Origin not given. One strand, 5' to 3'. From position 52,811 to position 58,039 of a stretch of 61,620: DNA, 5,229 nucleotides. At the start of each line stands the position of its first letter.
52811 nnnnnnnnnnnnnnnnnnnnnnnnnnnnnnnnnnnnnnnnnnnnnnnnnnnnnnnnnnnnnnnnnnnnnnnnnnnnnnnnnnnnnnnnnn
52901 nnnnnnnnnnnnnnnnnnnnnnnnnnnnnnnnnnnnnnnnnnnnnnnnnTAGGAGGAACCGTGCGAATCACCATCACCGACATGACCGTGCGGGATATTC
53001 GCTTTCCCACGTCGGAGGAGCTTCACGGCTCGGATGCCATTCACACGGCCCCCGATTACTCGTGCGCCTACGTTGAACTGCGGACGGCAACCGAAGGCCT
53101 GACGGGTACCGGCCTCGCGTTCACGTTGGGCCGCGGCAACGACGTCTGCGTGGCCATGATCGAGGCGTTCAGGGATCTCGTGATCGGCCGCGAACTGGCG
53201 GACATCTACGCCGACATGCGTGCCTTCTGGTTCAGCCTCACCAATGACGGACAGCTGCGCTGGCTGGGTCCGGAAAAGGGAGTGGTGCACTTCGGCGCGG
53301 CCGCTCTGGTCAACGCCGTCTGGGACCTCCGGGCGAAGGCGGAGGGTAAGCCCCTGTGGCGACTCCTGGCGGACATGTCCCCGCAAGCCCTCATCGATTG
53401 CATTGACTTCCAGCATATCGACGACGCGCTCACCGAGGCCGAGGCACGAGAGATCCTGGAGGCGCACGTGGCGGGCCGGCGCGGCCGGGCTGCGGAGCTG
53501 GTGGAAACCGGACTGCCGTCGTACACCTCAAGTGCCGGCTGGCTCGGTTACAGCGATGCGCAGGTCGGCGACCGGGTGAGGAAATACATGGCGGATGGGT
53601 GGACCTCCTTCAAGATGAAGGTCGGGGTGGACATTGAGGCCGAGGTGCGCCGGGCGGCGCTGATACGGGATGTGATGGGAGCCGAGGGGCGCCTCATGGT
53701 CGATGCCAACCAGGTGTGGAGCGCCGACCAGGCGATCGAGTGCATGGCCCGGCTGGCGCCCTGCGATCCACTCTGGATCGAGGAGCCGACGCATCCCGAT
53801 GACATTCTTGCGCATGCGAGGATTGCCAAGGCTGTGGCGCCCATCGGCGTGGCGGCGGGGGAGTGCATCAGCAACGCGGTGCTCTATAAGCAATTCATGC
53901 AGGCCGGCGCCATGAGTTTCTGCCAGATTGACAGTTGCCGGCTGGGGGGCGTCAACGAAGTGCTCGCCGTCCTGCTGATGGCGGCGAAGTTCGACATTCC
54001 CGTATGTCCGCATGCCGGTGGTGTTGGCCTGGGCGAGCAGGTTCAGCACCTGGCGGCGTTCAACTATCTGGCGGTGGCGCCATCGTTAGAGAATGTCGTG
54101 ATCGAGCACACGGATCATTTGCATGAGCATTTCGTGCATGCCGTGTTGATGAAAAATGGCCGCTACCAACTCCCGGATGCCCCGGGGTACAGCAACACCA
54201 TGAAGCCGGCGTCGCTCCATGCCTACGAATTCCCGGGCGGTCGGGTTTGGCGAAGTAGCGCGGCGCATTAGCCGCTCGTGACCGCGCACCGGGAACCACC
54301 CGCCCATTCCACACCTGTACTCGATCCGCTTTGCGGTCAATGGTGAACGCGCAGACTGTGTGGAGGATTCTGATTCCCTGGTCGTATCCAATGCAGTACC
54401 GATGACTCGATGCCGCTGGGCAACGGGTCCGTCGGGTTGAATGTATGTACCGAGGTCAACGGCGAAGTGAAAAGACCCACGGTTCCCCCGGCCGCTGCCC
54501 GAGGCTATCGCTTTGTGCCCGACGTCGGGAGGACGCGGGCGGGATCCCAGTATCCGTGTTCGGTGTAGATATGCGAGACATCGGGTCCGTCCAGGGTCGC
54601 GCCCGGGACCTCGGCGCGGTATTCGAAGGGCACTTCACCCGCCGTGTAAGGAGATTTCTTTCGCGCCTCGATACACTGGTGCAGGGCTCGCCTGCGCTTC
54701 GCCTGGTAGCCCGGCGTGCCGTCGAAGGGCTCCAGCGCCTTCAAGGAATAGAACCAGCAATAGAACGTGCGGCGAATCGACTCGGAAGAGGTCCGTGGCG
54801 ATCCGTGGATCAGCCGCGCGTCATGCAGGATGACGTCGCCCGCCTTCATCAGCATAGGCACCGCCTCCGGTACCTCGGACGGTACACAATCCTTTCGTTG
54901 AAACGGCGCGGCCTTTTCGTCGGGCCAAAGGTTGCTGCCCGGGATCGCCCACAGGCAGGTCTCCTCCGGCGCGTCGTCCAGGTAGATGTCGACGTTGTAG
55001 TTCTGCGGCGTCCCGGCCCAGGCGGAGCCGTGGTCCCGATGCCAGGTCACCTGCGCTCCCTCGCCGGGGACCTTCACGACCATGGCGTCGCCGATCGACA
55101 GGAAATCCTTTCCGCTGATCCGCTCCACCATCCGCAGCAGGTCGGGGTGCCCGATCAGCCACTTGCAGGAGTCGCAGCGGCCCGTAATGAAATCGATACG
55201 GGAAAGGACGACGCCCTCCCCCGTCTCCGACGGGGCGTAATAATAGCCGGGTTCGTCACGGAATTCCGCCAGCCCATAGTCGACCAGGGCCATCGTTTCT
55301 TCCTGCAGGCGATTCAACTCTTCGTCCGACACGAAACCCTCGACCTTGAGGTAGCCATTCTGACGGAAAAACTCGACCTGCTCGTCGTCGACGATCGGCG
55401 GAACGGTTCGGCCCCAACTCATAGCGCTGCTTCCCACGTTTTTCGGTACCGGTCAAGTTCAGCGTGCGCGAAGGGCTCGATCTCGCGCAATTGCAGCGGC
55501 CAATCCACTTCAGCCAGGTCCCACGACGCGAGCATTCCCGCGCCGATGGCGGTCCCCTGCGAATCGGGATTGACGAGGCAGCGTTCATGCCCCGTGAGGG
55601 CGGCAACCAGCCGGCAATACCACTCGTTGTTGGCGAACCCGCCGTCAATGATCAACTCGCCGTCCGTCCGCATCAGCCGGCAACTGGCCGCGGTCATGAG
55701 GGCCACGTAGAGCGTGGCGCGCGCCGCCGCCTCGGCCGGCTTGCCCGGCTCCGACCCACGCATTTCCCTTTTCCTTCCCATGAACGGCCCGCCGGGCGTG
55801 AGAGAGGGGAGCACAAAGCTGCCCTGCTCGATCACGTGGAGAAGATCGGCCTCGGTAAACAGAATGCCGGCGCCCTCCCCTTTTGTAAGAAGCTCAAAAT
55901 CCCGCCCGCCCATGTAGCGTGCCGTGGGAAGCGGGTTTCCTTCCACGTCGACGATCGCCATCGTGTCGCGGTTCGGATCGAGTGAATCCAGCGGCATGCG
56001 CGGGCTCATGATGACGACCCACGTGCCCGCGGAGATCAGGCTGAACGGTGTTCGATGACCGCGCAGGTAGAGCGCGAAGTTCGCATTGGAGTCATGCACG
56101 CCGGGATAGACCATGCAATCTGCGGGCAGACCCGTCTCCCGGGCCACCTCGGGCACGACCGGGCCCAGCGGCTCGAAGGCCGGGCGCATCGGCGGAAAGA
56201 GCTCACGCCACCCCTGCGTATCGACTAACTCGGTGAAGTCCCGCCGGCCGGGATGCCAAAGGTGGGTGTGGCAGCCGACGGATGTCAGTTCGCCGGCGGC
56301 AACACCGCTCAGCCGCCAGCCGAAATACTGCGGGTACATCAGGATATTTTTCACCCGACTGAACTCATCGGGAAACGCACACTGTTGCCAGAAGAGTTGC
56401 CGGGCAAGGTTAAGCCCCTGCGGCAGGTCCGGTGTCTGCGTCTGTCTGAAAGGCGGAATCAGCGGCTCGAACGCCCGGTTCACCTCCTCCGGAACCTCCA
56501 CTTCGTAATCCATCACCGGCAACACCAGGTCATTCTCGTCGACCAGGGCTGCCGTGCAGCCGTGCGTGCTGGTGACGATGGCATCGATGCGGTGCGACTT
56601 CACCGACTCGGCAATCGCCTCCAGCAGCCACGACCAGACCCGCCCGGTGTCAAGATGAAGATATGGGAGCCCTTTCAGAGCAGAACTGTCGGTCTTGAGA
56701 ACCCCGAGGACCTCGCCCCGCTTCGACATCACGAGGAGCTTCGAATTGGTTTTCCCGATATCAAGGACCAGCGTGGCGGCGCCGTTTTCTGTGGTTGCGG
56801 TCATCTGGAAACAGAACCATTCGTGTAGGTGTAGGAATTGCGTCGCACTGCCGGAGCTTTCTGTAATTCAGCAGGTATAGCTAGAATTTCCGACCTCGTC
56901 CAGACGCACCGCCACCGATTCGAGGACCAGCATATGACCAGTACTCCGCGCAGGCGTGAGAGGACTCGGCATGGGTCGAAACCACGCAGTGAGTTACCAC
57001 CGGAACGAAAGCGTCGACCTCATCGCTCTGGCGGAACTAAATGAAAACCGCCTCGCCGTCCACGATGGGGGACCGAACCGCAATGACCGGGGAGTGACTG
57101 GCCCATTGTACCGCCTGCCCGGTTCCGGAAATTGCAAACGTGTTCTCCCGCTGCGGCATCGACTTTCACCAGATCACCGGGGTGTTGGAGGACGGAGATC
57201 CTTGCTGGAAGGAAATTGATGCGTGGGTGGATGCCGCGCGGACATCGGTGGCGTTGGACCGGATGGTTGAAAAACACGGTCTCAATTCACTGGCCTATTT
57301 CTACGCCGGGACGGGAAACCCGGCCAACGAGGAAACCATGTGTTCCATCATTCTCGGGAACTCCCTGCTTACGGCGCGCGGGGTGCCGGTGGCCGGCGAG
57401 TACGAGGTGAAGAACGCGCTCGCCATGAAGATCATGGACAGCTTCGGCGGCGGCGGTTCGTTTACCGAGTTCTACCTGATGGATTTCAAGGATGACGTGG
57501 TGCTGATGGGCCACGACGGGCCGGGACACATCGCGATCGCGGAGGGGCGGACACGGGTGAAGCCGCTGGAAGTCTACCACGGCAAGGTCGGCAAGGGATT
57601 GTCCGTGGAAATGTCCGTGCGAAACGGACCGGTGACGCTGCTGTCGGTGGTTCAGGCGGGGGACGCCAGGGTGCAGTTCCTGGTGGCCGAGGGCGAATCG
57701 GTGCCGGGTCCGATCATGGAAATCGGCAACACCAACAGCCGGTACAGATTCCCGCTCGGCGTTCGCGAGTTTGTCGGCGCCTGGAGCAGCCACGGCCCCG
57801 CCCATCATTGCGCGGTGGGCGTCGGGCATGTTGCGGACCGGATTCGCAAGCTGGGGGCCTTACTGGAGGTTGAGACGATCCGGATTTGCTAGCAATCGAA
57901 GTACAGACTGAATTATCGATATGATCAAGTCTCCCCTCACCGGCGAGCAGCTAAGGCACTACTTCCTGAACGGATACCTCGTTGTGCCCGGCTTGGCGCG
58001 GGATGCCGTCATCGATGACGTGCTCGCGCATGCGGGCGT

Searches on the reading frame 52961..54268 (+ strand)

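Call 21: search_protein_families(library=pfam, proteins=[window:52961-54268:+], max_evalue=0.001)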
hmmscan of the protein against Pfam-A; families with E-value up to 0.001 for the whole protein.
window:52961-54268:+ (436 aa): 2 families
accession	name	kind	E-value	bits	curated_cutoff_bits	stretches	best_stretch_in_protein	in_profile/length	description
PF13378.12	MR_MLE_C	-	1.4e-57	195.4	29.4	1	202-416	2-217/219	Enolase C-terminal domain-like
PF02746.21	MR_MLE_N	-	3.3e-07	31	22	1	26-136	19-116/117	Mandelate racemase / muconate lactonizing enzyme, N-terminal domain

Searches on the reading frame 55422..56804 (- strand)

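Call 21: search_protein_families(library=pfam, proteins=[window:55422-56804:-], max_evalue=0.001)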
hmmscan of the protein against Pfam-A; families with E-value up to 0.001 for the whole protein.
window:55422-56804:- (461 aa): 2 families
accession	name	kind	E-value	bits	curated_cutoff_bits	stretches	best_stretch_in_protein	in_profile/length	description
PF21546.3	FGGY_C_2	-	3.1e-50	170.9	27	1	252-428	2-187/191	Carbohydrate kinase FGGY, C-terminal domain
PF00370.27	FGGY_N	-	1.4e-13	51.5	28.8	1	12-240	3-240/245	FGGY family of carbohydrate kinases, N-terminal domain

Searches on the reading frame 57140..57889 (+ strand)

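Call 21: search_protein_families(library=pfam, proteins=[window:57140-57889:+], max_evalue=0.001)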
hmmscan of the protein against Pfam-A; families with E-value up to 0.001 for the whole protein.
window:57140-57889:+ (250 aa): 2 families
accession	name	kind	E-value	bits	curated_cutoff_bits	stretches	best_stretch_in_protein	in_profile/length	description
PF11762.14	Arabinose_Iso_C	-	5.8e-09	36.3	25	1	106-245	2-144/144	L-arabinose isomerase C-terminal domain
PF02952.23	Fucose_iso_C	-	8.1e-06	26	29.3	1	142-245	29-138/143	L-fucose isomerase, C-terminal domain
